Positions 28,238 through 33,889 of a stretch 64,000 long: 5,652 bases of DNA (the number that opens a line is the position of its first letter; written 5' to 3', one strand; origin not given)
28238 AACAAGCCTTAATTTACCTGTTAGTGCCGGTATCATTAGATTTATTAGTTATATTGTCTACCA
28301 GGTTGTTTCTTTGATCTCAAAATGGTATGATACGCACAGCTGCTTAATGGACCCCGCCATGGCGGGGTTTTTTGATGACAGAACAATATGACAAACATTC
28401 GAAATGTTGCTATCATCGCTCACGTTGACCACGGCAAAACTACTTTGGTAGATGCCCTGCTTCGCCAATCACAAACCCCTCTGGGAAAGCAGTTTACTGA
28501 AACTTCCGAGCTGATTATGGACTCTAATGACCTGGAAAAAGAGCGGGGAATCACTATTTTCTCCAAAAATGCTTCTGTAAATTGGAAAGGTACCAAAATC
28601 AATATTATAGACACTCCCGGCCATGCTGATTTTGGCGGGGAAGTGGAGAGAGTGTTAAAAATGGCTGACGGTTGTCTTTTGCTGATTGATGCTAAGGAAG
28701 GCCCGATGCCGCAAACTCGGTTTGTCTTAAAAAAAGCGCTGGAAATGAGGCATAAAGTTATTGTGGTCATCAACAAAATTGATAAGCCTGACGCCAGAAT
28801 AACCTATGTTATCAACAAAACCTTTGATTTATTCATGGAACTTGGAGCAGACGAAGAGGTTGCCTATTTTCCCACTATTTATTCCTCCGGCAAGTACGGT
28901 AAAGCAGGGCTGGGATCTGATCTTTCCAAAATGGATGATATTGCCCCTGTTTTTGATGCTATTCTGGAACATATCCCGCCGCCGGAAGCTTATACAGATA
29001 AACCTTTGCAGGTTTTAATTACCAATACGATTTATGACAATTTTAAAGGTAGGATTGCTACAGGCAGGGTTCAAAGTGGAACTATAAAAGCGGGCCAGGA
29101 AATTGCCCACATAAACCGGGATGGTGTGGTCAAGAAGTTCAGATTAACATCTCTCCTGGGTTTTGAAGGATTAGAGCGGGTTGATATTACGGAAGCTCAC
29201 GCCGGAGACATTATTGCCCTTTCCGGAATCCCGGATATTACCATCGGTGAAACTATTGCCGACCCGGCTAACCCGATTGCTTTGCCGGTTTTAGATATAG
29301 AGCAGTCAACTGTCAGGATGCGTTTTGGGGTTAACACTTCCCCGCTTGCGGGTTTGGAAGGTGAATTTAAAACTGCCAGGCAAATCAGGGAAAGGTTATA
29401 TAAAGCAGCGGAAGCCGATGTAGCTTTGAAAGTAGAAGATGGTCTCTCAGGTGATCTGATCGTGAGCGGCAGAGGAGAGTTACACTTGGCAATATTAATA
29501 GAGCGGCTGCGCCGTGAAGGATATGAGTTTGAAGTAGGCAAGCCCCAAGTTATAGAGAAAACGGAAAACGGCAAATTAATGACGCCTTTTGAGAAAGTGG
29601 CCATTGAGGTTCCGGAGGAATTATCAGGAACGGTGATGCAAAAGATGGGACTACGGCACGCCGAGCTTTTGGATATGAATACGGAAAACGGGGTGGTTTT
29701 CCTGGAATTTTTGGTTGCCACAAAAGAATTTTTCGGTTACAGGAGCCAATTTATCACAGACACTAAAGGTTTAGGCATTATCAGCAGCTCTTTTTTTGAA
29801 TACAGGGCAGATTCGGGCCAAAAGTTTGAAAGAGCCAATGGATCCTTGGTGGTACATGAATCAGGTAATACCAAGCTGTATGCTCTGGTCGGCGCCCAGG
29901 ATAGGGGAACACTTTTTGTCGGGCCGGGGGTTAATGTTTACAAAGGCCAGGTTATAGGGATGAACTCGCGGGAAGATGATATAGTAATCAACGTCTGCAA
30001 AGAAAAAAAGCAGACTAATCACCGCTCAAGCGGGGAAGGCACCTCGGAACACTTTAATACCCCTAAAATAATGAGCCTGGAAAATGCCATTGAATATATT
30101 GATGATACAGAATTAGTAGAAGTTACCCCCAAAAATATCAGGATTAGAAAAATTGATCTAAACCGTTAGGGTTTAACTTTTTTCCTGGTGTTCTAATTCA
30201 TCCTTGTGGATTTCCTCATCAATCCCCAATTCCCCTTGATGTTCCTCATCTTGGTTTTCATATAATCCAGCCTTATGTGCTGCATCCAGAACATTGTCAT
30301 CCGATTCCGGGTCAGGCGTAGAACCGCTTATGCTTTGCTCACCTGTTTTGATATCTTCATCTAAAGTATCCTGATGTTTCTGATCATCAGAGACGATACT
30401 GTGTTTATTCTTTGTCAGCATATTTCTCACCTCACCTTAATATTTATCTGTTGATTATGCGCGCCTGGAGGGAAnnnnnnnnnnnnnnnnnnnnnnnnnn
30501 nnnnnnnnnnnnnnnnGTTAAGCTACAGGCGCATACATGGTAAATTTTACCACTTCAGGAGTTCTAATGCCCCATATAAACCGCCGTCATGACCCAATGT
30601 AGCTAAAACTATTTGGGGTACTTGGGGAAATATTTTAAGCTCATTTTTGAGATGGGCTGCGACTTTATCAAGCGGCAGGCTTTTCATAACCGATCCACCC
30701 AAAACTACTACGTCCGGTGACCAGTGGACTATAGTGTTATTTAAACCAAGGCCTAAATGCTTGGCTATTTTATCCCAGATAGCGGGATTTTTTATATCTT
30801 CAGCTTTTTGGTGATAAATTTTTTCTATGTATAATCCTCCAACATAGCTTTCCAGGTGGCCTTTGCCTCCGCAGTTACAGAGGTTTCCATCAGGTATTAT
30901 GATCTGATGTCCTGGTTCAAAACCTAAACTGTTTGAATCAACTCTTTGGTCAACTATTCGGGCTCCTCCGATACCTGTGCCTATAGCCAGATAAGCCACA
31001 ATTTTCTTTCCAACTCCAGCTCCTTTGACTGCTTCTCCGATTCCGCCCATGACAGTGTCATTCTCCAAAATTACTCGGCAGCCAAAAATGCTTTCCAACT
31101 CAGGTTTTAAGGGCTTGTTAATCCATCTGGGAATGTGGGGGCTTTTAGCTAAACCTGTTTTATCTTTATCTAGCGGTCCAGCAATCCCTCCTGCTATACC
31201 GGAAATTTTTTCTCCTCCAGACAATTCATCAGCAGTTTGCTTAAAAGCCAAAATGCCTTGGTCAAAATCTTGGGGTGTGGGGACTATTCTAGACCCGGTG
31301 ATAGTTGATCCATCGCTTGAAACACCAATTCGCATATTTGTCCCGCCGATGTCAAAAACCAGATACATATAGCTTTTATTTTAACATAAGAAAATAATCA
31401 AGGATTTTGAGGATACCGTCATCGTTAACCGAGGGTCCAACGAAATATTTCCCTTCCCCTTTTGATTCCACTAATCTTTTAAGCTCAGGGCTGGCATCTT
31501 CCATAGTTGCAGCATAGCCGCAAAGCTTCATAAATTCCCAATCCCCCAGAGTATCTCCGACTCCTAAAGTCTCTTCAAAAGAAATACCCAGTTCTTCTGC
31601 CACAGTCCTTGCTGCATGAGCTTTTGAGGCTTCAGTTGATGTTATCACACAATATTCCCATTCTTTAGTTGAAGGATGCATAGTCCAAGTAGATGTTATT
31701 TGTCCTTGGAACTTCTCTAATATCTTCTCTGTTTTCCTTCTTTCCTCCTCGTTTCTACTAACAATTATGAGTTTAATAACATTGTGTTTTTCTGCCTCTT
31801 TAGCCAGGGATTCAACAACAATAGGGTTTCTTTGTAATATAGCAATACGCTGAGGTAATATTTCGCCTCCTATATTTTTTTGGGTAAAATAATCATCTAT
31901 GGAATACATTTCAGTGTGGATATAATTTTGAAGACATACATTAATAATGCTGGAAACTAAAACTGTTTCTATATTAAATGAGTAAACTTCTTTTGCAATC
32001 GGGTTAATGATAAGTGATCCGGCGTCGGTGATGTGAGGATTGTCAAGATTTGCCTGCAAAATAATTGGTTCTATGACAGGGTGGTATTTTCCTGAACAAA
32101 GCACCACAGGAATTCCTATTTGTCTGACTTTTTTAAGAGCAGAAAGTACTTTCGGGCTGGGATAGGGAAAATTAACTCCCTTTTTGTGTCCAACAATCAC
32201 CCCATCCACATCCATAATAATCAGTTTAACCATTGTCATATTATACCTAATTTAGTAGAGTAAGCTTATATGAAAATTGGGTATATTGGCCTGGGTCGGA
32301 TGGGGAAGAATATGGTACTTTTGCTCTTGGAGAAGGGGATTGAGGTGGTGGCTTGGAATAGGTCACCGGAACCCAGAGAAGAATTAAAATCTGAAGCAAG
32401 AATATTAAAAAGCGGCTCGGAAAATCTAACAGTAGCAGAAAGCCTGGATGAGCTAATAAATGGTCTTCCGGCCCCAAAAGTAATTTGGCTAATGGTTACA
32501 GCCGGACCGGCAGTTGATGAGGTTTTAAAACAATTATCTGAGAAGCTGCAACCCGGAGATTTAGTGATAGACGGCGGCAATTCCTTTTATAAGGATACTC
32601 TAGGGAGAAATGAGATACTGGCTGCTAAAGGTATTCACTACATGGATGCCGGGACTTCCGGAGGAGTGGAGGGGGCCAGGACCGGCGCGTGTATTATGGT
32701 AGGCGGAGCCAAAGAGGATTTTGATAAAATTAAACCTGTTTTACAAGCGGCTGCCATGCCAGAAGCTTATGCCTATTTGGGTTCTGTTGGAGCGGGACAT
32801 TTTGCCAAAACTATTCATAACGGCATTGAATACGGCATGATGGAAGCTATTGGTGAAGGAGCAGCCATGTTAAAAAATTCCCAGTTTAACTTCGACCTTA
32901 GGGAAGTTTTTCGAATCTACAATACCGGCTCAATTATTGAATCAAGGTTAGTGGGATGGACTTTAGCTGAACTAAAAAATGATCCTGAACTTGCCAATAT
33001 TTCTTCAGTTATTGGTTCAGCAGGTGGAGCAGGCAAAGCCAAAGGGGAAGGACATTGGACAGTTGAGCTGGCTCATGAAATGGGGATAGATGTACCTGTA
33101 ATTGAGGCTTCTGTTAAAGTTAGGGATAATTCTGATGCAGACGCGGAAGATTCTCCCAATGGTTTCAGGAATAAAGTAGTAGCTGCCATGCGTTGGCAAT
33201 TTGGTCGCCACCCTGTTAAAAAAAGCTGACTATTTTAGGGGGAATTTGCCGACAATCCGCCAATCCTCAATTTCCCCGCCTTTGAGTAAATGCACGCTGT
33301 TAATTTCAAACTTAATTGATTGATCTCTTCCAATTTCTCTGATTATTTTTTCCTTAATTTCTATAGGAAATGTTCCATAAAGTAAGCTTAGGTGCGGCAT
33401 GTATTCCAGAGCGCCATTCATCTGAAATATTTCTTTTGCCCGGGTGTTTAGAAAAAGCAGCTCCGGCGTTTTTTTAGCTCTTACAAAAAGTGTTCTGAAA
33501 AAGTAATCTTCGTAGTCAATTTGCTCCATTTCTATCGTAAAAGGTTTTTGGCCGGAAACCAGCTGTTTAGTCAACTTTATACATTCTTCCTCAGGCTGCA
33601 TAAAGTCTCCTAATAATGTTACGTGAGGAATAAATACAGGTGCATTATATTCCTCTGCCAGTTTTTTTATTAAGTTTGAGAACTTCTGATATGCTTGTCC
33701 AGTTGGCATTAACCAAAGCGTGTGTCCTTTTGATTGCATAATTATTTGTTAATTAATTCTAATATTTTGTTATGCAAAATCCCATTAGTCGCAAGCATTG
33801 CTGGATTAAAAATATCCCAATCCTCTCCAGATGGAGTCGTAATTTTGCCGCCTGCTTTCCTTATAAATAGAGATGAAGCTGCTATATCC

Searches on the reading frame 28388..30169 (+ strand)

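Call 75: search_protein_families(library=pfam, proteins=[window:28388-30169:+], max_evalue=0.00001)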
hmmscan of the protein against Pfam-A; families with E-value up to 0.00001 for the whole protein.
window:28388-30169:+ (593 aa): 7 families
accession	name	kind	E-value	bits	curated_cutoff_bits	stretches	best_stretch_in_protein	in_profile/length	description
PF00009.33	GTP_EFTU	-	1.9e-54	184.6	26.5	1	3-198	2-188/188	Elongation factor Tu GTP binding domain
PF21018.2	BipA_C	-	2.9e-40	136.9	23.8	1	484-592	1-109/110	TypA/BipA C-terminal domain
PF00679.30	EFG_C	-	2.4e-16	60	27.9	1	397-481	2-87/89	Elongation factor G C-terminus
PF03144.31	GTP_EFTU_D2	-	9.4e-15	55.2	30.3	1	221-291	1-73/73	Elongation factor Tu domain 2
PF22042.2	EF-G_D2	-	3.7e-13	49.8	27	1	207-290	2-81/84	Elongation factor G domain 2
PF01926.29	MMR_HSR1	-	4.5e-09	36.9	21.9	1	7-130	2-113/113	50S ribosome-binding GTPase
PF14492.12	EFG_III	-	3.6e-07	30.6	27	1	331-384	19-74/75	Elongation Factor G, domain III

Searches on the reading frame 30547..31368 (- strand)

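Call 75: search_protein_families(library=pfam, proteins=[window:30547-31368:-], max_evalue=0.00001)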
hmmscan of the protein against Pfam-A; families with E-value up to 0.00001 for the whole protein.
window:30547-31368:- (273 aa): 1 family
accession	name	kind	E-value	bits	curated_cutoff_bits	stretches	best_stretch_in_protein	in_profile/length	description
PF00480.26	ROK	-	9.5e-37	127.5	22.9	1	5-272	4-292/294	ROK family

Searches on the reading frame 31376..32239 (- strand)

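Call 75: search_protein_families(library=pfam, proteins=[window:31376-32239:-], max_evalue=0.00001)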
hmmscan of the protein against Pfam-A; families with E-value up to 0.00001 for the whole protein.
window:31376-32239:- (287 aa): 3 families
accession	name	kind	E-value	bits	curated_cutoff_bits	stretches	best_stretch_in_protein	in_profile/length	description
PF08282.18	Hydrolase_3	-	1.2e-31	110.8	20.9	1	7-280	1-255/255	haloacid dehalogenase-like hydrolase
PF00702.32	Hydrolase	-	2.2e-08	35.2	26.4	0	147-240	108-190/191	haloacid dehalogenase-like hydrolase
PF12710.13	HAD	-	1.7e-06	29.1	27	0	28-66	87-129/189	haloacid dehalogenase-like hydrolase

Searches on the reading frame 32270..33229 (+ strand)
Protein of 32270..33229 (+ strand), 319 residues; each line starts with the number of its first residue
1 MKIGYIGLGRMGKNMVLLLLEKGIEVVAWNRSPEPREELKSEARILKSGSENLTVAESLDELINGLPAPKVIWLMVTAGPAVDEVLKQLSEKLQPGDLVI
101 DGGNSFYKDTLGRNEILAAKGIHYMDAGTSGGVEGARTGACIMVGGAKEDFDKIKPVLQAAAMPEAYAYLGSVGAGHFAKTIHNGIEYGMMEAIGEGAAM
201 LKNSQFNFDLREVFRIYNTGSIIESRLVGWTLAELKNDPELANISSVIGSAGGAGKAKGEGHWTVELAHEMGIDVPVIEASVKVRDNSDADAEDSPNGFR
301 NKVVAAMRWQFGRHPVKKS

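Call 76: search_protein_families(library=pfam, proteins=[window:32270-33229:+], max_evalue=0.00001)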
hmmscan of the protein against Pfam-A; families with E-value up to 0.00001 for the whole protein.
window:32270-33229:+ (319 aa): 3 families
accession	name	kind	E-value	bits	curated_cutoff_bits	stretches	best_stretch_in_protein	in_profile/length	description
PF03446.21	NAD_binding_2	-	1.3e-44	152.5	21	1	2-163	1-154/161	NAD binding domain of 6-phosphogluconate dehydrogenase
PF00393.24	6PGD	-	2e-18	67.2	27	1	176-293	1-118/290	6-phosphogluconate dehydrogenase, C-terminal domain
PF03807.23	F420_oxidored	-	7.5e-08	33.3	21.6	1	2-101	1-90/94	NADP oxidoreductase coenzyme F420-dependent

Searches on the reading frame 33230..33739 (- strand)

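Call 76: search_protein_families(library=pfam, proteins=[window:33230-33739:-], max_evalue=0.00001)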
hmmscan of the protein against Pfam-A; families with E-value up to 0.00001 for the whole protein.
window:33230-33739:- (169 aa): 2 families
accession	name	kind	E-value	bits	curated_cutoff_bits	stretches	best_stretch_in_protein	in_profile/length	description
PF07823.17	CPDase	-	1.1e-13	51.8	21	1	6-165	3-178/199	Cyclic phosphodiesterase-like protein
PF13563.12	2_5_RNA_ligase2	-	3e-11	44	27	1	30-153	18-147/152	2'-5' RNA ligase superfamily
